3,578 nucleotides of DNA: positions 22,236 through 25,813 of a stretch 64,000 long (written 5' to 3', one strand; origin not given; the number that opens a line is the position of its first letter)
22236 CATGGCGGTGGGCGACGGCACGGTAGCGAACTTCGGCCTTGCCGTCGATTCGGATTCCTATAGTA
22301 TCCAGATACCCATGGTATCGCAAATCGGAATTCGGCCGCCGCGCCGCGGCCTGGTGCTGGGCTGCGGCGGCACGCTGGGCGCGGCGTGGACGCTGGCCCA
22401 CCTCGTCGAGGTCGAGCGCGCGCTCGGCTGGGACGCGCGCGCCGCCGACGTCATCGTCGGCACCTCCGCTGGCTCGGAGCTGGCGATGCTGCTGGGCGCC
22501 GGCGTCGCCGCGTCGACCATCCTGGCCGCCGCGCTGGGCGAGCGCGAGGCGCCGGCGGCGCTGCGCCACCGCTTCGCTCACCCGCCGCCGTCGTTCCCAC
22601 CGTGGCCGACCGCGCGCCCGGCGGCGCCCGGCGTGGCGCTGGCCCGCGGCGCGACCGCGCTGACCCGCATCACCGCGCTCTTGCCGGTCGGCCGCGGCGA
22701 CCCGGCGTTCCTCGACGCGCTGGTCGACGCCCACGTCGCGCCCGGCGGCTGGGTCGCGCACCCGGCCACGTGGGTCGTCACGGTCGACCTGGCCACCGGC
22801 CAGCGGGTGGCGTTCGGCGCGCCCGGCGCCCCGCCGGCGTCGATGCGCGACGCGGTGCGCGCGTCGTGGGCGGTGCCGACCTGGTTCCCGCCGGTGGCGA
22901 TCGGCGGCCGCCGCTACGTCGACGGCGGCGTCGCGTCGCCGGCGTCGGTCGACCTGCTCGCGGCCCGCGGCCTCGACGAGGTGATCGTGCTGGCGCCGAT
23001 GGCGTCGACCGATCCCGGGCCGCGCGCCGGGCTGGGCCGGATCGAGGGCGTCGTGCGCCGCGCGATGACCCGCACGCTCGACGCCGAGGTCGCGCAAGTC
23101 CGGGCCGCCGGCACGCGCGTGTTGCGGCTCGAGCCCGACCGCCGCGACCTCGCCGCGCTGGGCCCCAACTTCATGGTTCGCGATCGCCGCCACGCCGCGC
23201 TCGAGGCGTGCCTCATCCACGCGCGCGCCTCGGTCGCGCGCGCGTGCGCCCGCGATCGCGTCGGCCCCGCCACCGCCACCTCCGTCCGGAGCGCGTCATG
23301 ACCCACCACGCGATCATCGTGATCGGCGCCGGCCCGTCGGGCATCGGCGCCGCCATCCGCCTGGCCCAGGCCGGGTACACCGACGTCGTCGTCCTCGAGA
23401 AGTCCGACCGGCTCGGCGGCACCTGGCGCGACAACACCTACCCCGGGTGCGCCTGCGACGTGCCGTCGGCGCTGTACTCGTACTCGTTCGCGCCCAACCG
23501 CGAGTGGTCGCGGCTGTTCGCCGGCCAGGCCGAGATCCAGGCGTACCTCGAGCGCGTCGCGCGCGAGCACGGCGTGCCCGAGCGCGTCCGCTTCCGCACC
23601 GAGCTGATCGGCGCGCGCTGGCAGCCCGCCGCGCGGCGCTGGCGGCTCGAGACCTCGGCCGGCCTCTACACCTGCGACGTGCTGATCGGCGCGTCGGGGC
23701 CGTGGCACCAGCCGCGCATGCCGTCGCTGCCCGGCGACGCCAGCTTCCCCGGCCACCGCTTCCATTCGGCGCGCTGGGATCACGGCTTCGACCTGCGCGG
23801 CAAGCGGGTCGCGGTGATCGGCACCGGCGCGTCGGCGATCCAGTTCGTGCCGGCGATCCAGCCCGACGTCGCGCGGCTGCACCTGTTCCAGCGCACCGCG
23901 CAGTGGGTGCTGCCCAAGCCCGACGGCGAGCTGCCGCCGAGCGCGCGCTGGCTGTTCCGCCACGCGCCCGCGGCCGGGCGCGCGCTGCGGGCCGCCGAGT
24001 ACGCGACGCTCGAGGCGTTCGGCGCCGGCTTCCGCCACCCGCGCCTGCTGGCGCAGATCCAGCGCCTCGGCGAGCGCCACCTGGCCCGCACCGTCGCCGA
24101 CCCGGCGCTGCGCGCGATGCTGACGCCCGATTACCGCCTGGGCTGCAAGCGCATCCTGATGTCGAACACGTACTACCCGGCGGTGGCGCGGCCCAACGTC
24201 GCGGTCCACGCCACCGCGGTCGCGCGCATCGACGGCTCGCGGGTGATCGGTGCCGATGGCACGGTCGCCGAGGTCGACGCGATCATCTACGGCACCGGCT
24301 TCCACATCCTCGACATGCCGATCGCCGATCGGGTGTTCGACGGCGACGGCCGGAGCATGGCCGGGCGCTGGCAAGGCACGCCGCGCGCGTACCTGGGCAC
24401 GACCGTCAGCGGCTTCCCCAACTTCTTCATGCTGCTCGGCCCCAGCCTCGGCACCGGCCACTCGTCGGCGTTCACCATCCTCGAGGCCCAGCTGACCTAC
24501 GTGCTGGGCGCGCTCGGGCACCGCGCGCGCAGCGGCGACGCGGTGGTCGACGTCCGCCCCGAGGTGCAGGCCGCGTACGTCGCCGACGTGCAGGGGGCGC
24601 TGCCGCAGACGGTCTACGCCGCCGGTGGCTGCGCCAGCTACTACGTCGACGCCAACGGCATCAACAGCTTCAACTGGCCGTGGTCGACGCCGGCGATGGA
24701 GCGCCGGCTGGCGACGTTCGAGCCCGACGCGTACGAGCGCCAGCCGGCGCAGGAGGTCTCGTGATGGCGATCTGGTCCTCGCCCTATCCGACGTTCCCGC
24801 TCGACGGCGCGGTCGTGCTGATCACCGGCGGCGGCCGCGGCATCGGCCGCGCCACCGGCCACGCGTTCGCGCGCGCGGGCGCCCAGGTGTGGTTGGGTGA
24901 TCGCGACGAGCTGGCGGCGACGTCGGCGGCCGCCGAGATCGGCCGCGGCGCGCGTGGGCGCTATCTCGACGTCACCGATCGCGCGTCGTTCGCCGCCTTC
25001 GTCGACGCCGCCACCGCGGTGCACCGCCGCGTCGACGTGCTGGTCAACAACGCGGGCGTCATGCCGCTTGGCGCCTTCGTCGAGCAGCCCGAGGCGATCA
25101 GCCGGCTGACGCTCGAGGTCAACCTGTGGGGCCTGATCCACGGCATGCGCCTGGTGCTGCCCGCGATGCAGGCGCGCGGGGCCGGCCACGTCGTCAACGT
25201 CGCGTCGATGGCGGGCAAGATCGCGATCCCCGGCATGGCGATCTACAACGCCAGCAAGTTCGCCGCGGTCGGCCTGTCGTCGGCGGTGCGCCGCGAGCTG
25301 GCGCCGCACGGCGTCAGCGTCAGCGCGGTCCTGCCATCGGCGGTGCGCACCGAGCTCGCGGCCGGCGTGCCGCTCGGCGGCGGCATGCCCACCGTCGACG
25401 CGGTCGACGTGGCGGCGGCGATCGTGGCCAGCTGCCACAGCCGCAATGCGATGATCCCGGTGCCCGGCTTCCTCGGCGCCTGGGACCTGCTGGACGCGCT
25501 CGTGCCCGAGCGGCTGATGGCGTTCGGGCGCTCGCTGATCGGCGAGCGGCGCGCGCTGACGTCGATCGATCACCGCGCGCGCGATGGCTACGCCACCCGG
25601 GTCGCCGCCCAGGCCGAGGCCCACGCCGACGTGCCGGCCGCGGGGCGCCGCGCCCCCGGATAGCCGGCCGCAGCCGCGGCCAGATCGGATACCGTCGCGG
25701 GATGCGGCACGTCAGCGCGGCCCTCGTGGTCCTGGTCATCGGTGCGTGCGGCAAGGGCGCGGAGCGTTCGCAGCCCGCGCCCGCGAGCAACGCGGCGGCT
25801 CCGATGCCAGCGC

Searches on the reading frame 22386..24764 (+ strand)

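Call 94: search_protein_families(library=pfam, proteins=[window:22386-24764:+], max_evalue=0.0001)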
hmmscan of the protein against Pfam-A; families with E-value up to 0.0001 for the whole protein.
window:22386-24764:+ (792 aa): 6 families
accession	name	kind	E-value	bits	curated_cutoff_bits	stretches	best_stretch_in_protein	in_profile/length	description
PF13738.12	Pyr_redox_3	-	5e-17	62.5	30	1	311-508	1-200/305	Pyridine nucleotide-disulphide oxidoreductase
PF13450.12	NAD_binding_8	-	6.2e-13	49.3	21.9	1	312-379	1-66/68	NAD(P)-binding Rossmann-like domain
PF00743.25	FMO-like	-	5.8e-11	42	22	1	310-510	4-221/532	Flavin-binding monooxygenase-like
PF07992.20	Pyr_redox_2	-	2.2e-10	40.9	26.1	1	309-487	2-157/291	Pyridine nucleotide-disulphide oxidoreductase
PF12831.13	FAD_oxidored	-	8.7e-06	25.7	27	1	310-347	2-38/416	FAD dependent oxidoreductase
PF00890.30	FAD_binding_2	-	1.4e-05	24.9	20.4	1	310-346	2-37/414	FAD binding domain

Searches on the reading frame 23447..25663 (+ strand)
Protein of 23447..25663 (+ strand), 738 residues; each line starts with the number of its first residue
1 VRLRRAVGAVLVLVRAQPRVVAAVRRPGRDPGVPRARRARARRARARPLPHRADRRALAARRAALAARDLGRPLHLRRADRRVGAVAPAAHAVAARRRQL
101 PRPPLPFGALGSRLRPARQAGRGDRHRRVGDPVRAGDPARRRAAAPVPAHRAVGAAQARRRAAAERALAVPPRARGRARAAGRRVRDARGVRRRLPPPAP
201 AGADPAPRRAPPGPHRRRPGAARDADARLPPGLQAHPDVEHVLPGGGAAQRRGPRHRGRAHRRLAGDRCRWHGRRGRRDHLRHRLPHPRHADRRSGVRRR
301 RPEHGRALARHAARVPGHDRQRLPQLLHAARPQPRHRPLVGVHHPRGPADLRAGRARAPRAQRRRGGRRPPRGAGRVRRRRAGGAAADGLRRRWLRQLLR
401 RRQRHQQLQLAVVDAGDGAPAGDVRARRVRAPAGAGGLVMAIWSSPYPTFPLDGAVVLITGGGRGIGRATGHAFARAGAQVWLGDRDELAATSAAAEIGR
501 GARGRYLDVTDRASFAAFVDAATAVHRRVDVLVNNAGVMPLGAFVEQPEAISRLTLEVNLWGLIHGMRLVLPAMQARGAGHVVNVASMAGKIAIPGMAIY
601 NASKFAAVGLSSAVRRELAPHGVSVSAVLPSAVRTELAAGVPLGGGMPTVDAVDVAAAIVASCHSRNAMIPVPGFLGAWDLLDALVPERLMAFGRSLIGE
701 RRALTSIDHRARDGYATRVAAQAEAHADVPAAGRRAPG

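Call 94: search_protein_families(library=pfam, proteins=[window:23447-25663:+], max_evalue=0.0001)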
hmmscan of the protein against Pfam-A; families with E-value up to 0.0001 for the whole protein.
window:23447-25663:+ (738 aa): 3 families
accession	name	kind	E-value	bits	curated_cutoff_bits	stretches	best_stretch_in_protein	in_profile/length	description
PF00106.31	adh_short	-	5.5e-49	166.7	26.6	1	456-639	2-188/195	short chain dehydrogenase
PF13561.12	adh_short_C2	-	3.1e-36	125.6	27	1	464-642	6-185/236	Enoyl-(Acyl carrier protein) reductase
PF08659.16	KR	-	2.8e-05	24.6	22.6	1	455-625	1-173/180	KR domain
